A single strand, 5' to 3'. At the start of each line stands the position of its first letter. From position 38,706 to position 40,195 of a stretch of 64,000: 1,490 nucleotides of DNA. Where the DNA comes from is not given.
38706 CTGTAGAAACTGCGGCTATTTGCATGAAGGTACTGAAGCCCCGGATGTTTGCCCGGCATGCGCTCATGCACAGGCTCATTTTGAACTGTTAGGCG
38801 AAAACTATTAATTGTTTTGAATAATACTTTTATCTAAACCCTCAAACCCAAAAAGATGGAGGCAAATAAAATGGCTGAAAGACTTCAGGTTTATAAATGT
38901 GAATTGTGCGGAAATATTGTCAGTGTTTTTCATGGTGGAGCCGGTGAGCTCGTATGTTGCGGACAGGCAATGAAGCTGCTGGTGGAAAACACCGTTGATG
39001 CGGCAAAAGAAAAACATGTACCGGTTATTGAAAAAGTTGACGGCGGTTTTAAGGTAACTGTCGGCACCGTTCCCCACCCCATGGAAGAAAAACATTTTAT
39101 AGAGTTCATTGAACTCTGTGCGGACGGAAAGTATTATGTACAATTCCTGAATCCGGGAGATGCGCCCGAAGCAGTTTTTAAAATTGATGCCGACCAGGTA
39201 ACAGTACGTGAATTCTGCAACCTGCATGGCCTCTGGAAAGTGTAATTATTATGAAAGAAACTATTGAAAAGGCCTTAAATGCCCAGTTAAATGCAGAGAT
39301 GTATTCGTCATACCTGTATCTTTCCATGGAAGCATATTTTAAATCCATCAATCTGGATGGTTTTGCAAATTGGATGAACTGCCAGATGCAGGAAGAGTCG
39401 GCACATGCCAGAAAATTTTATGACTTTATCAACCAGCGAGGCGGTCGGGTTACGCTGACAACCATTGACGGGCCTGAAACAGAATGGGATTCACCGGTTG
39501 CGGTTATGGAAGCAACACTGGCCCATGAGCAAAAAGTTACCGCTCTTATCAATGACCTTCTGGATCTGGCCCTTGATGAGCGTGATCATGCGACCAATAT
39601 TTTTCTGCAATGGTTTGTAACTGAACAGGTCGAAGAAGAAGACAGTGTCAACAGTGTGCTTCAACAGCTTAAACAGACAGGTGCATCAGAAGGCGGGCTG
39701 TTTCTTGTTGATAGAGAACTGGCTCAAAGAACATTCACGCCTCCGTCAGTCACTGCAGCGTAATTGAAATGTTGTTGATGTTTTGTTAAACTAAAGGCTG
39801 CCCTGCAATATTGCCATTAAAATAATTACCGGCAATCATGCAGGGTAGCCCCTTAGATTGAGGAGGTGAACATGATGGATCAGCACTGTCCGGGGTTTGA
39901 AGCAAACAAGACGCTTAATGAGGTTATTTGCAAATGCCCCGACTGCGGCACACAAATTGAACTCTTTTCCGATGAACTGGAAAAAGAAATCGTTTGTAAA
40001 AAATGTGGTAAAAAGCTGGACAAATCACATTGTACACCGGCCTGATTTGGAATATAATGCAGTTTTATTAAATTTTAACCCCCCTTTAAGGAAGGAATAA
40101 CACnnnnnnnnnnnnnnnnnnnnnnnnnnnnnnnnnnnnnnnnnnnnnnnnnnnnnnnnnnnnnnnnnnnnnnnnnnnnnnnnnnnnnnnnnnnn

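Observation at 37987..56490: Unusually large single-strand oxygen/ROS-defence supercluster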

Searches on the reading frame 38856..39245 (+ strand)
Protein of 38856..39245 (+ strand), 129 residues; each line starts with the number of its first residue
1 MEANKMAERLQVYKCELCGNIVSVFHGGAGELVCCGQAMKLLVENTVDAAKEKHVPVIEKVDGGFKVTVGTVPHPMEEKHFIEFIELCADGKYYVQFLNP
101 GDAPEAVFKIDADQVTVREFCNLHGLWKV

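Call 3: search_protein_families(library=pfam, proteins=[window:38856-39245:+], max_evalue=0.01)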
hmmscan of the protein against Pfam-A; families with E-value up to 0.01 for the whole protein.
window:38856-39245:+ (129 aa): 2 families
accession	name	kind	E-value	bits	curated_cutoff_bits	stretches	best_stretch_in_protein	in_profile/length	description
PF01880.24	Desulfoferrodox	-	3.8e-20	72.7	22.2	1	47-128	2-96/98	Desulfoferrodoxin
PF06397.17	Desulfoferrod_N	-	7.3e-20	70.8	23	1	7-42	1-36/36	Desulfoferrodoxin, N-terminal domain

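Call 67: search_protein_families(library=ncbifam, proteins=[window:38871-39245:+], max_evalue=0.00001)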
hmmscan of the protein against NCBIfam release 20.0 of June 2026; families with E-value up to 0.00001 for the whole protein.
window:38871-39245:+ (124 aa): 3 families
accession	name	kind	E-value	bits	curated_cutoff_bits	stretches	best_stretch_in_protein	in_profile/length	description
TIGR00320.1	dfx_rbo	equivalog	1e-61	206.7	146.9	1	1-123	1-123/125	desulfoferrodoxin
TIGR00332.1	neela_ferrous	domain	2.7e-23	82.4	61.9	1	41-123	2-99/107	desulfoferrodoxin ferrous iron-binding domain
TIGR00319.1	desulf_FeS4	domain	1.3e-17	63.1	36.05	1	1-34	1-34/34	desulfoferrodoxin FeS4 iron-binding domain-containing protein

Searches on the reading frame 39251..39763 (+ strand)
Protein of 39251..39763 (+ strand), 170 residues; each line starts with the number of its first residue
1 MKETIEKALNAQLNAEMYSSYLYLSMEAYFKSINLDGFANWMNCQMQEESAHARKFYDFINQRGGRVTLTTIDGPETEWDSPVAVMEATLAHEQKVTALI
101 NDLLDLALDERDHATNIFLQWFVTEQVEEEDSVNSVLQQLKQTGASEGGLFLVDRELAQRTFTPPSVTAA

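Call 3: search_protein_families(library=pfam, proteins=[window:39251-39763:+], max_evalue=0.01)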
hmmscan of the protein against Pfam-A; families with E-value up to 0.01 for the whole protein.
window:39251-39763:+ (170 aa): 1 family
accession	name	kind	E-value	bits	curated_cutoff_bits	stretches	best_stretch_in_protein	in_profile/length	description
PF00210.30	Ferritin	-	4.6e-46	156.7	24.5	1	7-142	2-141/142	Ferritin-like domain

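Call 67: search_protein_families(library=ncbifam, proteins=[window:39251-39763:+], max_evalue=0.00001)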
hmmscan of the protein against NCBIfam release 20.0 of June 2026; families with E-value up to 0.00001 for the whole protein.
window:39251-39763:+ (170 aa): 2 families
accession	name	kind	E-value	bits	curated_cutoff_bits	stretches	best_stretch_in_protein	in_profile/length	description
NF007638.0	PRK10304.1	equivalog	2.3e-32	112.2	178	1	3-158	5-159/165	non-heme ferritin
NF011597.0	PRK15022.1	equivalog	1.7e-13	50.7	154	1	5-142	6-143/167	non-heme ferritin-like protein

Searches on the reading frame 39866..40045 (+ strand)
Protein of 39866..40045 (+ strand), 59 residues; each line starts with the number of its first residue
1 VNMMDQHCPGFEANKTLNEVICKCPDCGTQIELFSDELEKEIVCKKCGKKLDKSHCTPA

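Call 3: search_protein_families(library=pfam, proteins=[window:39866-40045:+], max_evalue=0.01)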
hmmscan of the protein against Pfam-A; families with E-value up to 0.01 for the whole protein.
window:39866-40045:+ (59 aa): 7 families
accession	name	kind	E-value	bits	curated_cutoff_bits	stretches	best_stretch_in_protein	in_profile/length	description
PF21344.3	Zn_ribbon_LysW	-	1.2e-07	31.7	27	2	23-51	2-31/46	Alpha-aminoadipate carrier protein LysW-like, globular domain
PF08271.17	Zn_Ribbon_TF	-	1.4e-05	25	29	1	23-53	2-31/43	TFIIB zinc-binding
PF09723.15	Zn_ribbon_8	-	0.002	18.5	34.4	1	23-53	7-39/41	Zinc ribbon domain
PF01667.23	Ribosomal_S27e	-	0.0022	18.1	24.5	1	22-51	8-36/55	Ribosomal protein S27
PF19437.4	VCIP135_N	-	0.0066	16.6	27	1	18-55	10-47/169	VCIP135 N-terminal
PF13719.11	Zn_ribbon_5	-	0.0075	16.5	29.3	0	21-49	2-30/37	zinc-ribbon domain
PF14471.11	DUF4428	-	0.0094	16.2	27.8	1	23-53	1-31/51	Domain of unknown function (DUF4428)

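Call 44: search_protein_families(library=ncbifam, proteins=[window:39866-40045:+], max_evalue=0.01)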
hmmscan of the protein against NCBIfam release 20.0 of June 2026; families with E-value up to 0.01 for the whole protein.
window:39866-40045:+ (59 aa): 5 families
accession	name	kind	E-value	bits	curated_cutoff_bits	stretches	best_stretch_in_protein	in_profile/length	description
TIGR01206.1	lysW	equivalog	7.2e-06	25.8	53.2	1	22-51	3-32/54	lysine biosynthesis protein LysW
NF041070.1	carrier_LysW_Arch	domain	0.00079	19.4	75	1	23-52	4-34/57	alpha-aminoadipate/glutamate carrier protein LysW/ArgW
NF001607.0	PRK00398.1-4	equivalog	0.0026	17.4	89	1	17-51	5-38/53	DNA-directed RNA polymerase subunit P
NF001629.0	PRK00415.1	equivalog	0.0033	16.9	70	1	23-55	16-47/62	30S ribosomal protein S27e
NF001658.0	PRK00423.1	subfamily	0.0073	15.4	384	1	15-53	7-44/312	transcription initiation factor IIB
